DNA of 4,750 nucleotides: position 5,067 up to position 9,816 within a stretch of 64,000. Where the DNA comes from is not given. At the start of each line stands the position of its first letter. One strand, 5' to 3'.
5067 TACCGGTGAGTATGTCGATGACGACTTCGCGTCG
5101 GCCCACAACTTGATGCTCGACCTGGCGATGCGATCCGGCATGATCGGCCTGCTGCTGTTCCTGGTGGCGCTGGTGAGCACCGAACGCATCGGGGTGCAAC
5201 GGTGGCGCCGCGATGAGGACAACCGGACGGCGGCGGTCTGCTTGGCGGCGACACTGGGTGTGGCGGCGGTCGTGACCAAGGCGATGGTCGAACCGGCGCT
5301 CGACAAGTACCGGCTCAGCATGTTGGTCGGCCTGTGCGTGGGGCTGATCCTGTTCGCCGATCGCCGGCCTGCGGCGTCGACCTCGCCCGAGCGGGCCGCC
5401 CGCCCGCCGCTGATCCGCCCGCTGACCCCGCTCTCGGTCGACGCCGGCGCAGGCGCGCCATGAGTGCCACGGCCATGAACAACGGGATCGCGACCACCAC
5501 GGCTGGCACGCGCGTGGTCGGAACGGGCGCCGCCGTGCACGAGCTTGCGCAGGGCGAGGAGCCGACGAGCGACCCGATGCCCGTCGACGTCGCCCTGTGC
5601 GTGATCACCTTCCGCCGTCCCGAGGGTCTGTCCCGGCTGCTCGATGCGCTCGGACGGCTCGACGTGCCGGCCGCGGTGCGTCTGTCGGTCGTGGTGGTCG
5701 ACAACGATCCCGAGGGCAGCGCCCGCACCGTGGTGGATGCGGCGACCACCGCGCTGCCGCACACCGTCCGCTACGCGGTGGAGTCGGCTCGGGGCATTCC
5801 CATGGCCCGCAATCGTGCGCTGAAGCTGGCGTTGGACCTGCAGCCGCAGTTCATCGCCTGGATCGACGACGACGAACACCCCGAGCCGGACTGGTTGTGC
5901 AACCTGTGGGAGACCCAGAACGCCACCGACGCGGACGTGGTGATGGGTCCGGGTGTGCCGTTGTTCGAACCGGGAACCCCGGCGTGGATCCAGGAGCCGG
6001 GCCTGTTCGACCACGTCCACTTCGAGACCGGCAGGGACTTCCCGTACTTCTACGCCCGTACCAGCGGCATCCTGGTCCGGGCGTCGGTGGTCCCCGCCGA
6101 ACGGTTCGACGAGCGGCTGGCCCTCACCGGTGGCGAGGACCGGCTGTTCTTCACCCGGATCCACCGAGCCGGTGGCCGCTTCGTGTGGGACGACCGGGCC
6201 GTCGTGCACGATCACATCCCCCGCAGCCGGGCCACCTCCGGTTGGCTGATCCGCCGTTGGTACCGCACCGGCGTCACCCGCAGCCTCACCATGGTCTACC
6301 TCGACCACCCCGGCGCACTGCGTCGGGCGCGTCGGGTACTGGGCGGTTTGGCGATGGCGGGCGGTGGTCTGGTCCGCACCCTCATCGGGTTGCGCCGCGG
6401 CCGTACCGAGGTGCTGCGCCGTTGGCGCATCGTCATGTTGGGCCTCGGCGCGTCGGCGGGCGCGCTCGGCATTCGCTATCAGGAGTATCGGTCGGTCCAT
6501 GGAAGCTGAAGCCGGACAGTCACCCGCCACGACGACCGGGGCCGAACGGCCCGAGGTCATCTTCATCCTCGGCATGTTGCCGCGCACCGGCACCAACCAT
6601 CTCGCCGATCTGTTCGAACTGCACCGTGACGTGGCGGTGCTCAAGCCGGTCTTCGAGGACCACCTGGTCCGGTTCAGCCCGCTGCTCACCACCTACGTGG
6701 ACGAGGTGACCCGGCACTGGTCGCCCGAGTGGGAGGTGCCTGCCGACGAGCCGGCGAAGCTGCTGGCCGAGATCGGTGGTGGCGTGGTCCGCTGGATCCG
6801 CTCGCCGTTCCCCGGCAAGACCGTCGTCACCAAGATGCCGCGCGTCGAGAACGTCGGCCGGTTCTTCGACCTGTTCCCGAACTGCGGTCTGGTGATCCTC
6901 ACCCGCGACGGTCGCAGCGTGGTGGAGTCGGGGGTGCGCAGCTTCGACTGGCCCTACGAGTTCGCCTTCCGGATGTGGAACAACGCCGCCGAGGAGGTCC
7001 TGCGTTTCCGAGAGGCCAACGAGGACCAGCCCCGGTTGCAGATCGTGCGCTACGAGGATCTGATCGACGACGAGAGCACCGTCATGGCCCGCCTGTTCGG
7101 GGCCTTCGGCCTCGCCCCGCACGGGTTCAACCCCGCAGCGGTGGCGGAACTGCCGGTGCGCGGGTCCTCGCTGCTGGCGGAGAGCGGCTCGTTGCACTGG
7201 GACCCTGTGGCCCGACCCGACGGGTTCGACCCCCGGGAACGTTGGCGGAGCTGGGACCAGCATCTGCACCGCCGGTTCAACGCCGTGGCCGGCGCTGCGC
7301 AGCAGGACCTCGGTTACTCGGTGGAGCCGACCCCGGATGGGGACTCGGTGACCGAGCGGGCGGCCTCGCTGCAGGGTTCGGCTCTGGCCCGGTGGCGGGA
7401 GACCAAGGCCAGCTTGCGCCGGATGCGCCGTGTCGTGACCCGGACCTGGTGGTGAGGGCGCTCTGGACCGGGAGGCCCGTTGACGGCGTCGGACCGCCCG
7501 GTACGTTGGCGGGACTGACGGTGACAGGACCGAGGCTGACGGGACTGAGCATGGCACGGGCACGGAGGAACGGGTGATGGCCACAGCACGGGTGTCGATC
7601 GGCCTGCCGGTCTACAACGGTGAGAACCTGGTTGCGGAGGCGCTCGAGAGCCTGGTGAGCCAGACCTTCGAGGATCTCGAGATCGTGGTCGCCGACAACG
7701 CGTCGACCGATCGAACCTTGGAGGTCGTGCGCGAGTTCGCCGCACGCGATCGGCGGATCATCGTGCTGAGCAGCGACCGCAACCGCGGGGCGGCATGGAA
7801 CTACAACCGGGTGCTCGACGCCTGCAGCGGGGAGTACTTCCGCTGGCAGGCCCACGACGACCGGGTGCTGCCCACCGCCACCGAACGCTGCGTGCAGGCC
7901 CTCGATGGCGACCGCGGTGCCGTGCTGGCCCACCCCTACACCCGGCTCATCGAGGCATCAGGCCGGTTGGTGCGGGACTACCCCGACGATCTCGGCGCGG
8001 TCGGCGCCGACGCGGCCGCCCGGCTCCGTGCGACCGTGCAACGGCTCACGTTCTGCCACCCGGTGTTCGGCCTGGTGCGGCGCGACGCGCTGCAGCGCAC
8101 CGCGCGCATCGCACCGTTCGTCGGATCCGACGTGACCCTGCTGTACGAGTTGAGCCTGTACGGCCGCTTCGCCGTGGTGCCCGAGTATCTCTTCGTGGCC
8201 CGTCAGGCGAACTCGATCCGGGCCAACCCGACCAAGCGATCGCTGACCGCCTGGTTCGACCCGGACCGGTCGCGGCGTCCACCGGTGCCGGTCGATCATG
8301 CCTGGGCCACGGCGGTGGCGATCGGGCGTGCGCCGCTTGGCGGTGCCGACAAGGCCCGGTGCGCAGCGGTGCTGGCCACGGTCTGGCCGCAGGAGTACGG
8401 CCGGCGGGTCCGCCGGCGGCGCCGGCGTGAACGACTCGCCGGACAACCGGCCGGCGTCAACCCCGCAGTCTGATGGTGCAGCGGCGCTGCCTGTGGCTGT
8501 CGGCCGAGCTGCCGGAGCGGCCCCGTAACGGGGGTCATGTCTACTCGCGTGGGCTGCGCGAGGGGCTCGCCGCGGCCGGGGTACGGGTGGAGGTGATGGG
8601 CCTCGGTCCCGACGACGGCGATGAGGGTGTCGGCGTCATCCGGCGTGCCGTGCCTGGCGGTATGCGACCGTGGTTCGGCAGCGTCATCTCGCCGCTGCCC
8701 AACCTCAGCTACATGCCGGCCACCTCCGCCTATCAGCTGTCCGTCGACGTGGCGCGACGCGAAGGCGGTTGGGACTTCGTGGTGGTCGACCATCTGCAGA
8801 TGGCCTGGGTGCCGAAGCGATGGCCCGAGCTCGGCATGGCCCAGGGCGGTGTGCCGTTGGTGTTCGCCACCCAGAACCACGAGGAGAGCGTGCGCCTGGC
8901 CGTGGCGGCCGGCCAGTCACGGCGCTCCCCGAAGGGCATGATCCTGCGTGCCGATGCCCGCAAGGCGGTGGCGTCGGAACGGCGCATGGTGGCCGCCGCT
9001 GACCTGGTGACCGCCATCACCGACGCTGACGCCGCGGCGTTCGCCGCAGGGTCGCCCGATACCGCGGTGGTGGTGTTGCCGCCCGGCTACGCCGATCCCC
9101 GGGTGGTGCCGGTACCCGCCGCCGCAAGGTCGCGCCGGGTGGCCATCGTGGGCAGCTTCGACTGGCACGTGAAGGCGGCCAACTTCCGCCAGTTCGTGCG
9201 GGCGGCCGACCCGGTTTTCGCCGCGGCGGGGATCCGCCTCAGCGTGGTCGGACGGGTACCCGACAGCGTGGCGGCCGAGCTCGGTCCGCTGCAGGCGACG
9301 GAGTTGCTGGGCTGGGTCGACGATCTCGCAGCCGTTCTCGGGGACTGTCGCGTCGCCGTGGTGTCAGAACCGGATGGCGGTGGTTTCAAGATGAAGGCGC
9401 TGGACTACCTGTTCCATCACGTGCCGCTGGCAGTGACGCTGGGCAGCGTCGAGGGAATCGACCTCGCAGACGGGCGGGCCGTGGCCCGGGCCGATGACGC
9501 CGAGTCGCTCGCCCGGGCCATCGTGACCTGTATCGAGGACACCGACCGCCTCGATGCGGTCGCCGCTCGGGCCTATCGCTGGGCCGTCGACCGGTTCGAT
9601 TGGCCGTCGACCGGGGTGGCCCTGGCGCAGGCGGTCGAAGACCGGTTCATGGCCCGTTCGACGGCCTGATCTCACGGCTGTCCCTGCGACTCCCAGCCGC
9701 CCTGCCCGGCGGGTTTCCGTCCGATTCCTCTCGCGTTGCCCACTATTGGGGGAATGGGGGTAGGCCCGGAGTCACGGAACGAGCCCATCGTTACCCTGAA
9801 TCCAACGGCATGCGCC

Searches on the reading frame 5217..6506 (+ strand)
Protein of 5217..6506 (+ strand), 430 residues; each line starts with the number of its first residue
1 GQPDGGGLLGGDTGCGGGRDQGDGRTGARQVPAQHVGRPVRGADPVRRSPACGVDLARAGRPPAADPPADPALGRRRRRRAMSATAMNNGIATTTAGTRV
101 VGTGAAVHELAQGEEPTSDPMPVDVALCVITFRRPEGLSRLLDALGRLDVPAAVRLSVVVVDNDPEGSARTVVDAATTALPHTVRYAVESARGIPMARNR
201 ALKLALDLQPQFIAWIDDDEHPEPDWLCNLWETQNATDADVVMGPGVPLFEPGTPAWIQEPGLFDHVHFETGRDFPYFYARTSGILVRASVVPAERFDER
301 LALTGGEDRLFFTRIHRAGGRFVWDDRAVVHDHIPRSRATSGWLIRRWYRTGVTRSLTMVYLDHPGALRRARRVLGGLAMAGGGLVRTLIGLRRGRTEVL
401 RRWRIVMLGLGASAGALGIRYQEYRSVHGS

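Call 13: search_protein_families(library=pfam, proteins=[window:5217-6506:+], max_evalue=0.001)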
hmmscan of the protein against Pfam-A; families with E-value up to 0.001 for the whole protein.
window:5217-6506:+ (430 aa): 1 family
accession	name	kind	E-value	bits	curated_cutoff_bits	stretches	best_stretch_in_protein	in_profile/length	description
PF00535.33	Glycos_transf_2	-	1.1e-10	42.1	23.3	1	128-254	3-123/168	Glycosyl transferase family 2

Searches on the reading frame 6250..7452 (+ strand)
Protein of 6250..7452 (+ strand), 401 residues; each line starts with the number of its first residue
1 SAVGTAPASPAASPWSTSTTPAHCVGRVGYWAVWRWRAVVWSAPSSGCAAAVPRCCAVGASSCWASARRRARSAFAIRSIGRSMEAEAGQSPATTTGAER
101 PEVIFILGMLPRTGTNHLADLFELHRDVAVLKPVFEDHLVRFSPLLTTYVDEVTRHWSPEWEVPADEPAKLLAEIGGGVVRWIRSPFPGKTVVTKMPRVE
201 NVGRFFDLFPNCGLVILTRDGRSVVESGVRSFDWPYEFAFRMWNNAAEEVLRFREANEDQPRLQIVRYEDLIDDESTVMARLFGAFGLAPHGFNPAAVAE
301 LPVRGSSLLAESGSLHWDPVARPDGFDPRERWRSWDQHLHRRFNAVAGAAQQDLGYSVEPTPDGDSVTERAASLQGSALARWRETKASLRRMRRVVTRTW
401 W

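Call 13: search_protein_families(library=pfam, proteins=[window:6250-7452:+], max_evalue=0.001)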
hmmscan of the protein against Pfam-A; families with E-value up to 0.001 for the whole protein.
window:6250-7452:+ (401 aa): 1 family
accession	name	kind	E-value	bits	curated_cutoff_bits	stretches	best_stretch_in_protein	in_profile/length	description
PF13469.12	Sulfotransfer_3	-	9.7e-14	52.6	27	1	104-288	2-212/216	Sulfotransferase family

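Call 41: search_protein_families(library=ncbifam, proteins=[window:6250-7452:+], max_evalue=0.001)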
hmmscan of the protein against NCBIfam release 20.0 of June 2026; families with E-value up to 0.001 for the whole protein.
window:6250-7452:+ (401 aa): 1 family
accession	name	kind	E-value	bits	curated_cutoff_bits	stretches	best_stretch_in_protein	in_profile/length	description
NF052394.1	NodProtNoeE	equivalog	0.00018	20.3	500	0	99-129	6-35/387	nodulation protein NoeE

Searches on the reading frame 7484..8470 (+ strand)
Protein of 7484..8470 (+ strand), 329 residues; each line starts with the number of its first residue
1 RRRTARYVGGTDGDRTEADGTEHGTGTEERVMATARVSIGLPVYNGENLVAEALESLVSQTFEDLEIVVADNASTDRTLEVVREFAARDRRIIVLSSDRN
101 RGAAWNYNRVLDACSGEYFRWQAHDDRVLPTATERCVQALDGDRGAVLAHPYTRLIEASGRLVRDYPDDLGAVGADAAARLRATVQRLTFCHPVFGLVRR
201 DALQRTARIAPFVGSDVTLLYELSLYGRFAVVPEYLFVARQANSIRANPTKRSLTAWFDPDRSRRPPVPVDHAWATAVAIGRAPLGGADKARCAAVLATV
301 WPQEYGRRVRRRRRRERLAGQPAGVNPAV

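Call 13: search_protein_families(library=pfam, proteins=[window:7484-8470:+], max_evalue=0.001)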
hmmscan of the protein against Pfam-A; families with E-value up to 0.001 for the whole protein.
window:7484-8470:+ (329 aa): 3 families
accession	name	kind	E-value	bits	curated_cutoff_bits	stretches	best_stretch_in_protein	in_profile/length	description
PF00535.33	Glycos_transf_2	-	2.3e-28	99.7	23.3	1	38-204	1-165/168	Glycosyl transferase family 2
PF13641.12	Glyco_tranf_2_3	-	1.4e-05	25.7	27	1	39-232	5-203/230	Glycosyltransferase like family 2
PF10111.15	Glyco_tranf_2_2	-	2.6e-05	24.3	27.3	1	41-168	4-139/276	Glycosyltransferase like family 2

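Call 41: search_protein_families(library=ncbifam, proteins=[window:7484-8470:+], max_evalue=0.001)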
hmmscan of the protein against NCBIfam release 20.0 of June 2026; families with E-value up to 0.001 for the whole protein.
window:7484-8470:+ (329 aa): 19 families
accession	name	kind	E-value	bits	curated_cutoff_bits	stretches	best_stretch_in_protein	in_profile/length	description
NF053739.1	GlytfEpsEBac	equivalog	1.5e-20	73.3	450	1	36-144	2-111/265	glycosyltransferase EpsE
NF047683.1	TeichurnBiosyTuaG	equivalog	4.8e-18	65.7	400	1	35-147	6-118/252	teichuronic acid biosynthesis protein TuaG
NF007482.0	PRK10073.1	equivalog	1e-17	64.2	423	1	34-143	5-113/334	glycosyltransferase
NF050050.1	ProtGlycPglI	equivalog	1.2e-17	64.2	500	1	36-150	3-118/306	GalNAc(5)-diNAcBac-PP-undecaprenol beta-1,3-glucosyltransferase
TIGR03937.1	PgaC_IcaA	equivalog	5.8e-13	48.6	422.3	1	31-140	41-150/407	poly-beta-1,6-N-acetyl-D-glucosamine synthase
NF038302.1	EPS_HpsE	equivalog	3.7e-09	36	300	1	37-121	3-92/307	hormogonium polysaccharide biosynthesis glycosyltransferase HpsE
NF045692.1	OglycostaseCruG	equivalog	1.9e-07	30.3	600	1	34-98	40-104/386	2'-O-glycosyltransferase CruG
TIGR04283.1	glyco_like_mftF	equivalog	7e-07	29.1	182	1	37-139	1-95/221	TIGR04283 family arsenosugar biosynthesis glycosyltransferase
NF041875.1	EPS_EpsD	equivalog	7.6e-07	28.8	370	1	37-119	1-83/325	exopolysaccharide biosynthesis glycosyltransferase EpsD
TIGR03111.1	glyc2_xrt_Gpos1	hypoth_equivalog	1.1e-06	27.7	363.95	1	34-137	48-153/439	TIGR03111 family XrtG-associated glycosyltransferase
NF007453.0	PRK10018.1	equivalog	1.8e-06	27.8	382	1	35-131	6-102/280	colanic acid biosynthesis glycosyltransferase WcaA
NF047588.1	GlcsyltransPgfSStrep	equivalog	3.9e-06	26.3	500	1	36-104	2-74/308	glycosyltransferase PgfS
NF041394.1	GtaseAglG_Halo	equivalog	5.5e-06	25.9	440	1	49-125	17-92/304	glucosyl-dolichyl phosphate glucuronosyltransferase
TIGR04017.1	WcaA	equivalog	1e-05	25.3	495.75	1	35-131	5-101/279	colanic acid biosynthesis glycosyltransferase WcaA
TIGR04440.1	glyco_TIGR04440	domain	2.1e-05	24.4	70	1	37-241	2-215/215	TIGR00180 family glycosyltransferase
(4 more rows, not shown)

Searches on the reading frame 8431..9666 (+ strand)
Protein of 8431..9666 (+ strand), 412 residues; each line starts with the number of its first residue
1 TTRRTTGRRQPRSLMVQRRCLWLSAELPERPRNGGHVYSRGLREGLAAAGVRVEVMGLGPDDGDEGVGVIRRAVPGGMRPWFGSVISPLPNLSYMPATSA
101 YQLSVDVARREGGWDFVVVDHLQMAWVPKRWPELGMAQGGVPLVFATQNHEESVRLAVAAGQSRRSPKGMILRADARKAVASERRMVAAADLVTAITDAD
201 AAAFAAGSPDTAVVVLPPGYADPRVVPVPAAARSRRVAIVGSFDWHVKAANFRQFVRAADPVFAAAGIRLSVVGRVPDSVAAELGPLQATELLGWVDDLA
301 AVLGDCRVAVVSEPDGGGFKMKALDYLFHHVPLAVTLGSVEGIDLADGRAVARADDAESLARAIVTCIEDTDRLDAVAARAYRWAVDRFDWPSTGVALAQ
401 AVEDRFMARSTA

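Call 13: search_protein_families(library=pfam, proteins=[window:8431-9666:+], max_evalue=0.001)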
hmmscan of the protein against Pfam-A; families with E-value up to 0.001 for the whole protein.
window:8431-9666:+ (412 aa): 3 families
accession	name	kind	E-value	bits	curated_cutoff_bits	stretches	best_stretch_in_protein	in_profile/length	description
PF13692.12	Glyco_trans_1_4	-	3.6e-12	47.2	27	1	235-370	2-142/142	Glycosyl transferases group 1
PF13579.12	Glyco_trans_4_4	-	1.7e-10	41.9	29.7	1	33-219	1-158/158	Glycosyl transferase 4-like domain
PF13439.12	Glyco_transf_4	-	5.6e-07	30.2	28.5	1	33-219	2-165/170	Glycosyltransferase Family 4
